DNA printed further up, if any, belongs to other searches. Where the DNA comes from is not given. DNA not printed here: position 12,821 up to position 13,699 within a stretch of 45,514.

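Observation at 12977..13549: Isoleucyl-tRNA synthetase with an internal, apparently intact histidine-phosphatase (PGAM-like) domain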

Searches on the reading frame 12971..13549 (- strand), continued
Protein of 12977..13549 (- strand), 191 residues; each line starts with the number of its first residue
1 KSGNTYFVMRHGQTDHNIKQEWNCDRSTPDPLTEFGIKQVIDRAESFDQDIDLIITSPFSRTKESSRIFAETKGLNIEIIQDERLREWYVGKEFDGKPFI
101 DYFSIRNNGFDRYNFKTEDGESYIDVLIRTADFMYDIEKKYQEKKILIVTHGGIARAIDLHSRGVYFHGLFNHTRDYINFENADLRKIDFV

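Call 36: search_protein_families(library=ncbifam, proteins=[P0128, P0129, P0130, P0135, P0144, P0171, P0172, P0193, P0218, P0257], max_evalue=0.00001)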
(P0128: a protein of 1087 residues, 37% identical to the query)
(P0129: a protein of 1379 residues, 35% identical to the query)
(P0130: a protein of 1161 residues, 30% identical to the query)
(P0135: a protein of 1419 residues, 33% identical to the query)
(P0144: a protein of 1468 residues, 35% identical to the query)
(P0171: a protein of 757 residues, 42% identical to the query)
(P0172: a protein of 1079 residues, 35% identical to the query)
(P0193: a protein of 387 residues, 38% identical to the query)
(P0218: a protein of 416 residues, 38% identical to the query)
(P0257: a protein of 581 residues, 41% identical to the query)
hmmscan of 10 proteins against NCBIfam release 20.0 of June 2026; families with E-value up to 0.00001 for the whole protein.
P0128 (1087 aa): 35 families (the best 25 are shown)
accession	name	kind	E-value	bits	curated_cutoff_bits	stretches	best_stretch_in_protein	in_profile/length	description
TIGR00392.1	ileS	equivalog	1.3e-228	761.4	621.4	3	10-537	4-528/861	isoleucine--tRNA ligase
NF000257.1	MupA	exception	3.7e-153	511.6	1900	3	17-536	8-499/1024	mupirocin-resistant isoleucine--tRNA ligase MupA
NF000258.1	MupB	exception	1.1e-151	506.9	1900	3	17-536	8-503/1033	mupirocin-resistant isoleucine--tRNA ligase MupB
TIGR00422.1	valS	equivalog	1.7e-85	287.7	612.1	3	15-256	8-235/863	valine--tRNA ligase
NF040702.1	ileS_w_GNAT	exception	2.8e-80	270.3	1999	3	12-263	17-271/1100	isoleucine--tRNA ligase, N-acetyltransferase domain-containing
NF009687.0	PRK13208.1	equivalog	1.1e-77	262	738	3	11-254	9-232/801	valine--tRNA ligase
NF004349.1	PRK05729.1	equivalog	1.6e-68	231.8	704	3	15-255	7-228/860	valine--tRNA ligase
TIGR03162.1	ribazole_cobC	equivalog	1.8e-45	154.6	162.9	2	541-694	1-157/176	alpha-ribazole phosphatase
NF045917.1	PhserinePhPspA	equivalog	7.7e-42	143.4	350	2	541-689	4-158/211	phosphoserine phosphatase PspA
NF005567.0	PRK07238.1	equivalog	9.2e-42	143.7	326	2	520-687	160-332/378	bifunctional RNase H/acid phosphatase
NF008957.0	PRK12300.1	subfamily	6.2e-38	130.4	677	2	15-342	7-315/946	leucine--tRNA ligase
NF011492.0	PRK14900.1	equivalog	2.4e-37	128.4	1783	2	16-256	17-244/1044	valine--tRNA ligase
TIGR00396.1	leuS_bact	equivalog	1.2e-33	116.3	548.4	3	18-195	7-165/843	leucine--tRNA ligase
TIGR00395.1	leuS_arch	equivalog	2.5e-32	111.8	648.5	1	22-348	8-315/938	leucine--tRNA ligase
NF038349.1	dPGM_arch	equivalog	9.6e-32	110.4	225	2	754-897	3-141/194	2,3-diphosphoglycerate-dependent phosphoglycerate mutase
TIGR01258.1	pgm_1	subfamily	5.4e-24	84.9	81.7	1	541-635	3-106/245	2,3-bisphosphoglycerate-dependent phosphoglycerate mutase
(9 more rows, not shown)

P0129 (1379 aa): 27 families (the best 25 are shown)
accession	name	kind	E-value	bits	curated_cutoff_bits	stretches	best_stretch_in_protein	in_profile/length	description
TIGR00392.1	ileS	equivalog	2.3e-248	826.7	621.4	3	10-547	3-555/861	isoleucine--tRNA ligase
NF000257.1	MupA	exception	1.7e-194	648.5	1900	3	19-556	9-537/1024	mupirocin-resistant isoleucine--tRNA ligase MupA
NF000258.1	MupB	exception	8e-190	633.1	1900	3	19-546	9-531/1033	mupirocin-resistant isoleucine--tRNA ligase MupB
TIGR00422.1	valS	equivalog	2.6e-108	363.2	612.1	4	16-238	8-228/863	valine--tRNA ligase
NF009687.0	PRK13208.1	equivalog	1.2e-102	344.6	738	4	11-239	8-228/801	valine--tRNA ligase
NF004349.1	PRK05729.1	equivalog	3.9e-92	309.9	704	3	16-550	7-461/860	valine--tRNA ligase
NF040702.1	ileS_w_GNAT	exception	1.6e-78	264.5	1999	3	307-540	497-720/1100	isoleucine--tRNA ligase, N-acetyltransferase domain-containing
NF000540.1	alt_ValS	exception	1.6e-48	165.3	900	4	364-544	332-515/827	valine--tRNA ligase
NF011492.0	PRK14900.1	equivalog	5e-46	157.1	1783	4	16-231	16-230/1044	valine--tRNA ligase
TIGR03162.1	ribazole_cobC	equivalog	1.9e-45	154.5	162.9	2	558-699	3-153/176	alpha-ribazole phosphatase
NF008957.0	PRK12300.1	subfamily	4.4e-42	144.1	677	3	14-325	5-316/946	leucine--tRNA ligase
NF038349.1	dPGM_arch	equivalog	3.6e-41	141.2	225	2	858-997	2-146/194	2,3-diphosphoglycerate-dependent phosphoglycerate mutase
TIGR00395.1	leuS_arch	equivalog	1.1e-38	132.9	648.5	2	18-330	3-315/938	leucine--tRNA ligase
TIGR00396.1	leuS_bact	equivalog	1.3e-30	106.2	548.4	2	16-196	4-165/843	leucine--tRNA ligase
NF045917.1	PhserinePhPspA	equivalog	3.7e-30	105.2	350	2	856-1000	3-162/211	phosphoserine phosphatase PspA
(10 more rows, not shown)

P0130 (1161 aa): 36 families (the best 25 are shown)
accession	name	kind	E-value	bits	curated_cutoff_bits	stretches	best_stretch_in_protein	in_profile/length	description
NF004349.1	PRK05729.1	equivalog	1.3e-122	410.8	704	3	2-225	1-229/860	valine--tRNA ligase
TIGR00422.1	valS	equivalog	1.5e-113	380.5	612.1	3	1-225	1-235/863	valine--tRNA ligase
NF011492.0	PRK14900.1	equivalog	5.8e-90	302.5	1783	3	2-225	10-244/1044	valine--tRNA ligase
TIGR03162.1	ribazole_cobC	equivalog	2.3e-81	271.4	162.9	4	887-1048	1-168/176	alpha-ribazole phosphatase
NF005567.0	PRK07238.1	equivalog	1.5e-72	245.1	326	4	423-585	176-336/378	bifunctional RNase H/acid phosphatase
NF038349.1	dPGM_arch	equivalog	8.8e-72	241.1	225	4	888-1013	2-124/194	2,3-diphosphoglycerate-dependent phosphoglycerate mutase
NF002901.0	PRK03482.1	equivalog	9.5e-68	228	261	4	426-584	3-159/215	2,3-diphosphoglycerate-dependent phosphoglycerate mutase GpmB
TIGR00392.1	ileS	equivalog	9.5e-59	199.4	621.4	2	5-417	6-430/861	isoleucine--tRNA ligase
NF009687.0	PRK13208.1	equivalog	1.6e-58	198.6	738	3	2-225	7-234/801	valine--tRNA ligase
NF011580.0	PRK15004.1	equivalog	4.3e-58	196.6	250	3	886-1047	2-172/203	adenosylcobalamin/alpha-ribazole phosphatase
NF045917.1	PhserinePhPspA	equivalog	3.6e-52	177.1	350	4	426-623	3-197/211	phosphoserine phosphatase PspA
TIGR03848.1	MSMEG_4193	subfamily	1.1e-48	165.4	203.85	4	887-980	2-94/204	MSMEG_4193 family putative phosphomutase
TIGR00249.1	sixA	equivalog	1.1e-36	126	74.5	3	887-966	3-79/154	phosphohistidine phosphatase SixA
NF002339.0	PRK01295.1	equivalog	1.2e-36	126.1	316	2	885-977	3-98/206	2,3-bisphosphoglycerate-dependent phosphoglycerate mutase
NF009993.0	PRK13462.1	equivalog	1.4e-34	119.5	226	2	884-1031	5-154/203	acid phosphatase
NF040702.1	ileS_w_GNAT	exception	5.6e-31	107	1999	2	28-196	42-218/1100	isoleucine--tRNA ligase, N-acetyltransferase domain-containing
TIGR01258.1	pgm_1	subfamily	2.2e-28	99.3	81.7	2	885-955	1-73/245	2,3-bisphosphoglycerate-dependent phosphoglycerate mutase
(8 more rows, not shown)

P0135 (1419 aa): 36 families (the best 25 are shown)
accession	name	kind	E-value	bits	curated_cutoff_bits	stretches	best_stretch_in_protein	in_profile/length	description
TIGR00392.1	ileS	equivalog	3.4e-245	816.2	621.4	3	16-576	9-559/861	isoleucine--tRNA ligase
NF000258.1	MupB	exception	6.1e-175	583.8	1900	3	19-587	9-547/1033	mupirocin-resistant isoleucine--tRNA ligase MupB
NF000257.1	MupA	exception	2.8e-173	578.2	1900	3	20-566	10-522/1024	mupirocin-resistant isoleucine--tRNA ligase MupA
TIGR00422.1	valS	equivalog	1.6e-107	360.6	612.1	4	15-242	7-225/863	valine--tRNA ligase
NF009687.0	PRK13208.1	equivalog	1.6e-101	340.8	738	4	14-244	11-226/801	valine--tRNA ligase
NF004349.1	PRK05729.1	equivalog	5.2e-86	289.6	704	4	15-206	6-191/860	valine--tRNA ligase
NF040702.1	ileS_w_GNAT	exception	1.9e-81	274.1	1999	3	19-264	23-276/1100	isoleucine--tRNA ligase, N-acetyltransferase domain-containing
NF011492.0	PRK14900.1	equivalog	6.1e-48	163.4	1783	4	334-568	270-472/1044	valine--tRNA ligase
NF000540.1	alt_ValS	exception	5.2e-46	157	900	4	393-568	336-514/827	valine--tRNA ligase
NF038349.1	dPGM_arch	equivalog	3.5e-42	144.5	225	2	890-1036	2-147/194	2,3-diphosphoglycerate-dependent phosphoglycerate mutase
NF008957.0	PRK12300.1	subfamily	8e-42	143.2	677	3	18-350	9-316/946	leucine--tRNA ligase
NF005567.0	PRK07238.1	equivalog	1e-38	133.6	326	2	880-1030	171-330/378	bifunctional RNase H/acid phosphatase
TIGR00396.1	leuS_bact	equivalog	1.5e-35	122.6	548.4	3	19-195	7-164/843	leucine--tRNA ligase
TIGR03162.1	ribazole_cobC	equivalog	6.9e-35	120.1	162.9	2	580-729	2-151/176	alpha-ribazole phosphatase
TIGR00395.1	leuS_arch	equivalog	6.9e-34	117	648.5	2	19-350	4-310/938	leucine--tRNA ligase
TIGR00249.1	sixA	equivalog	1.9e-19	70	74.5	2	580-656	4-71/154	phosphohistidine phosphatase SixA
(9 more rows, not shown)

P0144 (1468 aa): 32 families (the best 25 are shown)
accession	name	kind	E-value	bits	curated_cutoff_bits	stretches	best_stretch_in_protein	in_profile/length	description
TIGR00392.1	ileS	equivalog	2.7e-249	829.8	621.4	2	14-531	5-500/861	isoleucine--tRNA ligase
NF000257.1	MupA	exception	2.8e-187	624.6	1900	2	23-510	11-454/1024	mupirocin-resistant isoleucine--tRNA ligase MupA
NF000258.1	MupB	exception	6.4e-185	616.9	1900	2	21-517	9-465/1033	mupirocin-resistant isoleucine--tRNA ligase MupB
TIGR00422.1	valS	equivalog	9.9e-115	384.4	612.1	3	942-1317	445-802/863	valine--tRNA ligase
NF009687.0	PRK13208.1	equivalog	2.2e-110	370.1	738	3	945-1308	456-795/801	valine--tRNA ligase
NF004349.1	PRK05729.1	equivalog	2.3e-93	314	704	3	939-1303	432-771/860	valine--tRNA ligase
NF040702.1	ileS_w_GNAT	exception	4.1e-80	269.7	1999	3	340-508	491-654/1100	isoleucine--tRNA ligase, N-acetyltransferase domain-containing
NF011492.0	PRK14900.1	equivalog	1.5e-55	188.6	1783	3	941-1303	450-800/1044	valine--tRNA ligase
NF000540.1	alt_ValS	exception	1.5e-54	185.3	900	3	983-1286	525-816/827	valine--tRNA ligase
NF005567.0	PRK07238.1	equivalog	5.5e-53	180.6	326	2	732-918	158-341/378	bifunctional RNase H/acid phosphatase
TIGR03162.1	ribazole_cobC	equivalog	1.3e-48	164.7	162.9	2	754-932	1-173/176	alpha-ribazole phosphatase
TIGR00395.1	leuS_arch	equivalog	2.4e-47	161.5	648.5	2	20-371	3-317/938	leucine--tRNA ligase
NF008957.0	PRK12300.1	subfamily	3.7e-47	160.9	677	2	66-364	40-316/946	leucine--tRNA ligase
NF038349.1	dPGM_arch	equivalog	3.7e-43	147.7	225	2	538-694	2-143/194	2,3-diphosphoglycerate-dependent phosphoglycerate mutase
NF045917.1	PhserinePhPspA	equivalog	1.5e-41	142.4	350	2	536-696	3-158/211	phosphoserine phosphatase PspA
TIGR01258.1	pgm_1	subfamily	3.5e-16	59.3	81.7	1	754-839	3-91/245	2,3-bisphosphoglycerate-dependent phosphoglycerate mutase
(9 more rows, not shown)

P0171 (757 aa): 26 families (the best 25 are shown)
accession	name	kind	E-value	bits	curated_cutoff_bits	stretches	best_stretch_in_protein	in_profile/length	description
NF004349.1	PRK05729.1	equivalog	5.9e-174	580.6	704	1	6-574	2-461/860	valine--tRNA ligase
TIGR00422.1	valS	equivalog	8.7e-165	550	612.1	2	5-444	2-420/863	valine--tRNA ligase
NF011492.0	PRK14900.1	equivalog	4.9e-136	455.1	1783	1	3-573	8-476/1044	valine--tRNA ligase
NF009687.0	PRK13208.1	equivalog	3.8e-85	286.7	738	1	2-444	4-417/801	valine--tRNA ligase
TIGR00392.1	ileS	equivalog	3.9e-52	177.5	621.4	2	6-239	4-245/861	isoleucine--tRNA ligase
NF000540.1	alt_ValS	exception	2.6e-40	138.1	900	1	14-446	10-453/827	valine--tRNA ligase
NF008957.0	PRK12300.1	subfamily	1.3e-36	126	677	2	11-243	7-243/946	leucine--tRNA ligase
TIGR00395.1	leuS_arch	equivalog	2.1e-31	108.8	648.5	1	16-242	6-236/938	leucine--tRNA ligase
NF038349.1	dPGM_arch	equivalog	2.9e-29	102.3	225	1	577-726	3-147/194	2,3-diphosphoglycerate-dependent phosphoglycerate mutase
NF040702.1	ileS_w_GNAT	exception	5.3e-25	87.2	1999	2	45-209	49-218/1100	isoleucine--tRNA ligase, N-acetyltransferase domain-containing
NF005567.0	PRK07238.1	equivalog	2.9e-23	82.8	326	1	569-746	175-358/378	bifunctional RNase H/acid phosphatase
TIGR03162.1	ribazole_cobC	equivalog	4.5e-18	65.3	162.9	1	577-728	3-156/176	alpha-ribazole phosphatase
NF045917.1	PhserinePhPspA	equivalog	8.8e-17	61.5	350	1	576-725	5-159/211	phosphoserine phosphatase PspA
NF002901.0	PRK03482.1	equivalog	4.3e-16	59.2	261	1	577-721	6-155/215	2,3-diphosphoglycerate-dependent phosphoglycerate mutase GpmB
TIGR00396.1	leuS_bact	equivalog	5.2e-16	57.9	548.4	1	45-199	31-168/843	leucine--tRNA ligase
TIGR00249.1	sixA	equivalog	6.5e-10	39.1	74.5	1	577-644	5-68/154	phosphohistidine phosphatase SixA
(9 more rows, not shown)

P0172 (1079 aa): 34 families (the best 25 are shown)
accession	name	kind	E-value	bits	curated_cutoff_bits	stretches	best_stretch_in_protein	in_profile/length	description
NF004349.1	PRK05729.1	equivalog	0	1018.3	704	2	19-465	2-428/860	valine--tRNA ligase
TIGR00422.1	valS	equivalog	3e-276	918.8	612.1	2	18-464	2-435/863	valine--tRNA ligase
NF011492.0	PRK14900.1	equivalog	7.7e-248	825.2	1783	2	16-450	8-431/1044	valine--tRNA ligase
NF009687.0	PRK13208.1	equivalog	2.2e-157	525.6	738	2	15-457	4-426/801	valine--tRNA ligase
TIGR00392.1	ileS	equivalog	1.1e-104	351.3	621.4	3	625-952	500-838/861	isoleucine--tRNA ligase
NF000540.1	alt_ValS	exception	5.4e-81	272.7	900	2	26-447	9-450/827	valine--tRNA ligase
NF008957.0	PRK12300.1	subfamily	1.5e-60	205.2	677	3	21-256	4-251/946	leucine--tRNA ligase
NF040702.1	ileS_w_GNAT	exception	1.1e-53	182.2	1999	3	27-217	23-218/1100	isoleucine--tRNA ligase, N-acetyltransferase domain-containing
NF000258.1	MupB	exception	3.4e-50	170.8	1900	3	650-986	503-847/1033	mupirocin-resistant isoleucine--tRNA ligase MupB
TIGR00395.1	leuS_arch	equivalog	2e-48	165.1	648.5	3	25-257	2-246/938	leucine--tRNA ligase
NF000257.1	MupA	exception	3.8e-43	147.4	1900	2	656-952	505-808/1024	mupirocin-resistant isoleucine--tRNA ligase MupA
TIGR00396.1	leuS_bact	equivalog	3.2e-41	141.3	548.4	2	21-210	1-171/843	leucine--tRNA ligase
NF038349.1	dPGM_arch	equivalog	7.8e-29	100.9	225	1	456-626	4-163/194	2,3-diphosphoglycerate-dependent phosphoglycerate mutase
TIGR00398.1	metG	equivalog_domain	3.6e-27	95.3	336.35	3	725-923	312-516/530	methionine--tRNA ligase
TIGR03162.1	ribazole_cobC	equivalog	1.3e-23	83.3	162.9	1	479-624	23-168/176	alpha-ribazole phosphatase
TIGR01258.1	pgm_1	subfamily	6e-12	45.5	81.7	1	453-566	3-120/245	2,3-bisphosphoglycerate-dependent phosphoglycerate mutase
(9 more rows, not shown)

P0193 (387 aa): 13 families
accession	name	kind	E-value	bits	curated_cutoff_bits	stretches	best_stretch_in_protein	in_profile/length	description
TIGR00057.1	TIGR00057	equivalog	4.5e-43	146.8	123.2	1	5-190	7-193/202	L-threonylcarbamoyladenylate synthase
NF038349.1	dPGM_arch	equivalog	5.2e-24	85.2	225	1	197-364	3-155/194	2,3-diphosphoglycerate-dependent phosphoglycerate mutase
NF007919.1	PRK10634.1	equivalog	9.5e-19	67.6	175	1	12-170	1-162/176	L-threonylcarbamoyladenylate synthase type 1 TsaC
NF045917.1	PhserinePhPspA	equivalog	1.6e-17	63.9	350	1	194-357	3-161/211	phosphoserine phosphatase PspA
TIGR03162.1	ribazole_cobC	equivalog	1.1e-16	60.7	162.9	1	197-366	3-164/176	alpha-ribazole phosphatase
NF002901.0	PRK03482.1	equivalog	5.3e-13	49.1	261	1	195-360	4-164/215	2,3-diphosphoglycerate-dependent phosphoglycerate mutase GpmB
NF005567.0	PRK07238.1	equivalog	4e-12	46.2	326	1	190-353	175-333/378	bifunctional RNase H/acid phosphatase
TIGR03848.1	MSMEG_4193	subfamily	1.5e-11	44.2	203.85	1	196-347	3-153/204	MSMEG_4193 family putative phosphomutase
NF011580.0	PRK15004.1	equivalog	1.7e-09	38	250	1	194-347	2-150/203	adenosylcobalamin/alpha-ribazole phosphatase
NF002339.0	PRK01295.1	equivalog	1.9e-08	34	316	1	196-366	6-178/206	2,3-bisphosphoglycerate-dependent phosphoglycerate mutase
NF002217.0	PRK01112.1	equivalog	2.4e-07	30.4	320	0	195-261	4-66/228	2,3-bisphosphoglycerate-dependent phosphoglycerate mutase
TIGR00249.1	sixA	equivalog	5.4e-07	29.6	74.5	1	195-266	3-68/154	phosphohistidine phosphatase SixA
NF009994.0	PRK13463.1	equivalog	8.8e-07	28.9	277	1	198-365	8-170/203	phosphoserine phosphatase 1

P0218 (416 aa): 16 families
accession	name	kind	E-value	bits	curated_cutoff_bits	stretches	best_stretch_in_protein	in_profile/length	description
NF005567.0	PRK07238.1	equivalog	4e-28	98.8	326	1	23-182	177-333/378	bifunctional RNase H/acid phosphatase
NF038349.1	dPGM_arch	equivalog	4.7e-25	88.6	225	1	28-181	3-143/194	2,3-diphosphoglycerate-dependent phosphoglycerate mutase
TIGR03162.1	ribazole_cobC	equivalog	9.5e-24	83.8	162.9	1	27-186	2-155/176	alpha-ribazole phosphatase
NF045917.1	PhserinePhPspA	equivalog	7.9e-18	64.9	350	1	24-184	2-159/211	phosphoserine phosphatase PspA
NF002901.0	PRK03482.1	equivalog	1e-14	54.7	261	1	24-179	2-154/215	2,3-diphosphoglycerate-dependent phosphoglycerate mutase GpmB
NF011580.0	PRK15004.1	equivalog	5.5e-14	52.7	250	1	25-179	2-153/203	adenosylcobalamin/alpha-ribazole phosphatase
NF009994.0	PRK13463.1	equivalog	2e-11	44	277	1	26-177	5-153/203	phosphoserine phosphatase 1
TIGR03848.1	MSMEG_4193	subfamily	5.6e-11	42.2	203.85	1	26-123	2-94/204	MSMEG_4193 family putative phosphomutase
NF002339.0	PRK01295.1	equivalog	7e-11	42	316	1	26-179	5-162/206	2,3-bisphosphoglycerate-dependent phosphoglycerate mutase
TIGR00249.1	sixA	equivalog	4.1e-10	39.7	74.5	1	25-95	2-67/154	phosphohistidine phosphatase SixA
NF009993.0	PRK13462.1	equivalog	1.4e-09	37.9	226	1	25-177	7-149/203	acid phosphatase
TIGR01258.1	pgm_1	subfamily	5.8e-09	35.7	81.7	1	25-129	2-105/245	2,3-bisphosphoglycerate-dependent phosphoglycerate mutase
NF010718.0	PRK14120.1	equivalog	2.8e-08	33.4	366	1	24-129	5-109/249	phosphoglyceromutase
NF002217.0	PRK01112.1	equivalog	2.5e-07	30.3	320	0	25-92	3-67/228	2,3-bisphosphoglycerate-dependent phosphoglycerate mutase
NF010713.0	PRK14115.1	equivalog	4.9e-07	29.3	305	0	25-129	3-106/248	2,3-diphosphoglycerate-dependent phosphoglycerate mutase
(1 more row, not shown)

P0257 (581 aa): 22 families
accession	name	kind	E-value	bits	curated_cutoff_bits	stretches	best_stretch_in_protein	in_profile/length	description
TIGR03162.1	ribazole_cobC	equivalog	1.5e-38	132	162.9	1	5-173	3-174/176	alpha-ribazole phosphatase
NF006989.0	PRK09454.1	equivalog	3.9e-34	118.1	264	1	185-405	12-238/251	glycerophosphodiester phosphodiesterase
NF045917.1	PhserinePhPspA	equivalog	2.1e-26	92.9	350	1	2-158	3-166/211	phosphoserine phosphatase PspA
NF009994.0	PRK13463.1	equivalog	3.4e-26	92.3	277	1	3-160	5-169/203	phosphoserine phosphatase 1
NF038349.1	dPGM_arch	equivalog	5e-25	88.5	225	1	4-170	2-164/194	2,3-diphosphoglycerate-dependent phosphoglycerate mutase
NF011580.0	PRK15004.1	equivalog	1.6e-24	87.1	250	1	1-148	1-155/203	adenosylcobalamin/alpha-ribazole phosphatase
NF053857.1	LysphglycPlipDStph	equivalog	1.6e-23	83.5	450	1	171-331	35-207/305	lysophosphatidylglycerol phospholipase D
NF002901.0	PRK03482.1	equivalog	3.1e-21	76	261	1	3-178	4-185/215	2,3-diphosphoglycerate-dependent phosphoglycerate mutase GpmB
TIGR03848.1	MSMEG_4193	subfamily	4.7e-21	75.1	203.85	1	3-184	2-193/204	MSMEG_4193 family putative phosphomutase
NF005567.0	PRK07238.1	equivalog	6.4e-20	71.8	326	1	2-142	179-326/378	bifunctional RNase H/acid phosphatase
TIGR01258.1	pgm_1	subfamily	1.9e-17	63.5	81.7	1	2-90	2-95/245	2,3-bisphosphoglycerate-dependent phosphoglycerate mutase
NF010713.0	PRK14115.1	equivalog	9.1e-17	61.2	305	1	2-89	3-95/248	2,3-diphosphoglycerate-dependent phosphoglycerate mutase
NF009993.0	PRK13462.1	equivalog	1.1e-16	61.1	226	1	2-156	7-161/203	acid phosphatase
NF010714.0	PRK14116.1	equivalog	2.6e-14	53.3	401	1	2-89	3-95/229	2,3-diphosphoglycerate-dependent phosphoglycerate mutase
NF010717.0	PRK14119.1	equivalog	2.8e-14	53.3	378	1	2-94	3-100/228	2,3-diphosphoglycerate-dependent phosphoglycerate mutase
TIGR00249.1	sixA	equivalog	1.4e-06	28.2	74.5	0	1-69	1-67/154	phosphohistidine phosphatase SixA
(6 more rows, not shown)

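Call 50: find_homologous_proteins(query=P0193, max_evalue=1e-20)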
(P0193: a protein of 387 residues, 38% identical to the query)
Query P0193 (387 aa): 119 proteins with E <= 1e-20 among 6486 candidates.
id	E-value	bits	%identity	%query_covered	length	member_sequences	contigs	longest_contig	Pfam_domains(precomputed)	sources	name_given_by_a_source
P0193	4.9e-254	860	100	100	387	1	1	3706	PF01300.25,PF00300.28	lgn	-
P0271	1.8e-158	545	65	99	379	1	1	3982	PF01300.25,PF00300.28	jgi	jgi:tRNA threonylcarbamoyl adenosine modification protein (Sua5/YciO/YrdC/YwlC family)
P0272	1.3e-137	477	57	100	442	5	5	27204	PF01300.25,PF00300.28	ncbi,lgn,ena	ncbi:MAG: Sua5/YciO/YrdC/YwlC family protein [Patescibacteria group bacterium]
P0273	9.4e-118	411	52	99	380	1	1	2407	PF01300.25,PF00300.28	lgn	-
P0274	3.9e-57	212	59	45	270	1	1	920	PF01300.25,PF01035.27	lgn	-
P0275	3.1e-56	209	53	48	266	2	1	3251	PF01300.25,PF01035.27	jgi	-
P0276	3.2e-56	209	53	48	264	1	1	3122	PF01300.25,PF01035.27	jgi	-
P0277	3.4e-56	209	57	45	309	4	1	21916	PF01300.25,PF01035.27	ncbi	-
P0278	4.5e-56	209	57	48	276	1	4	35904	PF01300.25,PF01035.27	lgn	-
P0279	6.4e-56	208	55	48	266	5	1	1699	PF01300.25,PF01035.27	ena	-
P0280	1.2e-55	207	53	48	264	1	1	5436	PF01300.25,PF01035.27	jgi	jgi:L-threonylcarbamoyladenylate synthase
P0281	1.7e-55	207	55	45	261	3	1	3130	PF01300.25,PF01035.27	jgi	-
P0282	2.1e-55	206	61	45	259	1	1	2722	PF01300.25,PF01035.27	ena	-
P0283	5.1e-55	205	60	45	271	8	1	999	PF01300.25,PF01035.27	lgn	-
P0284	5.9e-55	205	53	49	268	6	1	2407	PF01300.25,PF01035.27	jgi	jgi:L-threonylcarbamoyladenylate synthase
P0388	5.6e-21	93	40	42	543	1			PF09334.18,PF08264.20,PF00133.29,PF00300.28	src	-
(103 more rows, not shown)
